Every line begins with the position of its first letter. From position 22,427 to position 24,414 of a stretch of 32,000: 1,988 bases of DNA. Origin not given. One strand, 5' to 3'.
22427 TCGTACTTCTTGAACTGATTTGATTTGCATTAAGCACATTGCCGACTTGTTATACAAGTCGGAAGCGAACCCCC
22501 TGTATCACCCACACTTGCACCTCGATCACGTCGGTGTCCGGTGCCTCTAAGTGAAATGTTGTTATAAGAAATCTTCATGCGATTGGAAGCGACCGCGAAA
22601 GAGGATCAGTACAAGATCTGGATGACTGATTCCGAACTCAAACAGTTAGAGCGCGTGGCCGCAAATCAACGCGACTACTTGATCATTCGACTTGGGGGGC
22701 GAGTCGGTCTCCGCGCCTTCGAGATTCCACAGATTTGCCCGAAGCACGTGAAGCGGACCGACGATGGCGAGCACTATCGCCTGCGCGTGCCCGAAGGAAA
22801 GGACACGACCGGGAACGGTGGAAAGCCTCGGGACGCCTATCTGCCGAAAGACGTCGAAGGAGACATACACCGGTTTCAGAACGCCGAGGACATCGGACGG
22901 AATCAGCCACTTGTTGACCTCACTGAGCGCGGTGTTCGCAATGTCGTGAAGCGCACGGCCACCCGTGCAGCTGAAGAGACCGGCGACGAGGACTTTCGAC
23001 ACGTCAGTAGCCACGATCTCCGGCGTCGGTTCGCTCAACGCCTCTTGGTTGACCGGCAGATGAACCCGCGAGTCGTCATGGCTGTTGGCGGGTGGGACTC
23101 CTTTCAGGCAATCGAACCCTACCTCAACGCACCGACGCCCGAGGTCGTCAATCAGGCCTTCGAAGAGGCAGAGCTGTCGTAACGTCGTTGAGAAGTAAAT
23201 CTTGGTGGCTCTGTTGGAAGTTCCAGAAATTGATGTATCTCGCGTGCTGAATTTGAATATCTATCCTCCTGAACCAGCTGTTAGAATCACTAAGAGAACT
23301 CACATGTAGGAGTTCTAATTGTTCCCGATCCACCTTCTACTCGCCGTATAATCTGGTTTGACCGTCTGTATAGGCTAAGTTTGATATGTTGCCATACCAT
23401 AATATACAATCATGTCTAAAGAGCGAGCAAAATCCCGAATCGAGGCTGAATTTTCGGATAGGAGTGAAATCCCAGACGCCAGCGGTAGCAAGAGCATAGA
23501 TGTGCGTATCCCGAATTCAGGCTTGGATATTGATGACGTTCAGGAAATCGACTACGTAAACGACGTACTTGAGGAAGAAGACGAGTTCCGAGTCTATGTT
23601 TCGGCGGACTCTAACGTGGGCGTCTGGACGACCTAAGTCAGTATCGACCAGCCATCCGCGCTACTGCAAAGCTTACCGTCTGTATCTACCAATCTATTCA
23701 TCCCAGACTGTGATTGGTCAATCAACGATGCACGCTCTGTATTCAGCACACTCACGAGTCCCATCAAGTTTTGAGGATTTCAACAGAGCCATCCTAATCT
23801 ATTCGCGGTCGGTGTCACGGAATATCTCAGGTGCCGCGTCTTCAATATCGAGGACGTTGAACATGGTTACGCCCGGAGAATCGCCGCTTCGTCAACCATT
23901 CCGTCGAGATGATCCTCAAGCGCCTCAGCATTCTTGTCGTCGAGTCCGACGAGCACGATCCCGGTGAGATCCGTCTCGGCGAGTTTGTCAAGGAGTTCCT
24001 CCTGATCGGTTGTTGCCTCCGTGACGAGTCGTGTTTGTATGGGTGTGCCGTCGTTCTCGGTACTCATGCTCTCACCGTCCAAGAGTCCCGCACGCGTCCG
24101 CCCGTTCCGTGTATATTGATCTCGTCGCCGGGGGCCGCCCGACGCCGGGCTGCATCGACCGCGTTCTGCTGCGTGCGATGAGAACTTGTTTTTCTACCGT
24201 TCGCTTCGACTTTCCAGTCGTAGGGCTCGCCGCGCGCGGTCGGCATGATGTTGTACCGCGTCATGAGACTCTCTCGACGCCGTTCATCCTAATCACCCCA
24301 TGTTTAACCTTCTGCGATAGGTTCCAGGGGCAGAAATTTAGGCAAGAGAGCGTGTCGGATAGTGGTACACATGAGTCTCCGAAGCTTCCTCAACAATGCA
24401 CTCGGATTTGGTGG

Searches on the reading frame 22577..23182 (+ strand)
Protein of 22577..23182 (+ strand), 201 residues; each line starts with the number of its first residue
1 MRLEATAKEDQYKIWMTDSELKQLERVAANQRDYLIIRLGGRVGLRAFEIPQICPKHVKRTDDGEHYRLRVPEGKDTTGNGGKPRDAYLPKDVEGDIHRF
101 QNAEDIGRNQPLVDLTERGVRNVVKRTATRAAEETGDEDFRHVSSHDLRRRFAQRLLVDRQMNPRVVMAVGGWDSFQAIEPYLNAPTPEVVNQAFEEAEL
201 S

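Call 3: search_protein_families(library=pfam, proteins=[window:22577-23182:+], max_evalue=1)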
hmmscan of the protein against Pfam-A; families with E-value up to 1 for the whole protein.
window:22577-23182:+ (201 aa): 1 family
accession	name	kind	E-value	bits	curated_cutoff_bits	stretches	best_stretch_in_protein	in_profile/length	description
PF00589.27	Phage_integrase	-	5.6e-09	36.4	27.1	1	16-184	3-167/172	Phage integrase family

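Call 4: search_protein_families(library=ncbifam, proteins=[window:22577-23182:+], max_evalue=1)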
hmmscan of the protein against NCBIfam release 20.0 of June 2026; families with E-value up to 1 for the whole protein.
window:22577-23182:+ (201 aa): 5 families
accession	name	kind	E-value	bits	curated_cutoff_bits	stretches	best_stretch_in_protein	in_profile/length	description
NF040815.2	recomb_XerA_Arch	equivalog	5e-09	36.1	220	1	8-185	89-254/263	site-specific tyrosine recombinase/integron integrase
TIGR02224.1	recomb_XerC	equivalog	0.0045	16.4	335.15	1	26-184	123-276/295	tyrosine recombinase XerC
TIGR02249.1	integrase_gron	subfamily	0.037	13.4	265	0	8-103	94-179/315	integron integrase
NF010375.0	PRK13802.1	equivalog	0.098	10.7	1386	1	102-171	319-387/695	bifunctional indole-3-glycerol phosphate synthase/tryptophan synthase subunit beta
TIGR01349.1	PDHac_trf_mito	equivalog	0.14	11.3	445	1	125-168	194-237/437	pyruvate dehydrogenase complex dihydrolipoamide acetyltransferase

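Call 81: search_protein_families(library=phrogs, proteins=[window:22577-23182:+], max_evalue=0.001)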
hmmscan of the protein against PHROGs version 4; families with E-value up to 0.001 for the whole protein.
window:22577-23182:+ (201 aa): 2 families
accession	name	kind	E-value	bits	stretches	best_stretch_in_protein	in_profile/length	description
phrog_216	-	integration and excision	9.7e-16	58.7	1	16-183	56-222/301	integrase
phrog_1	-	integration and excision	1.4e-12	48.7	1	13-175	268-424/611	integrase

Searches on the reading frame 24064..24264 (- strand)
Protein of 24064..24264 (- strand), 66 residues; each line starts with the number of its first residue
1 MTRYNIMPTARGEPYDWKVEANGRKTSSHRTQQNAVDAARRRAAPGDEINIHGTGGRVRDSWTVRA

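Call 3: search_protein_families(library=pfam, proteins=[window:24064-24264:-], max_evalue=1)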
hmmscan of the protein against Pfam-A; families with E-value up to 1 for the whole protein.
window:24064-24264:- (66 aa): 2 families
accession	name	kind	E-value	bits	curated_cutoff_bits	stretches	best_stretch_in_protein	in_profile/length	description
PF09954.14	DUF2188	-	3.3e-12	46.8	22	1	4-64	1-62/62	Uncharacterized protein conserved in bacteria (DUF2188)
PF00731.26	AIRC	-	0.24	11.4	30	1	16-56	24-64/148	AIR carboxylase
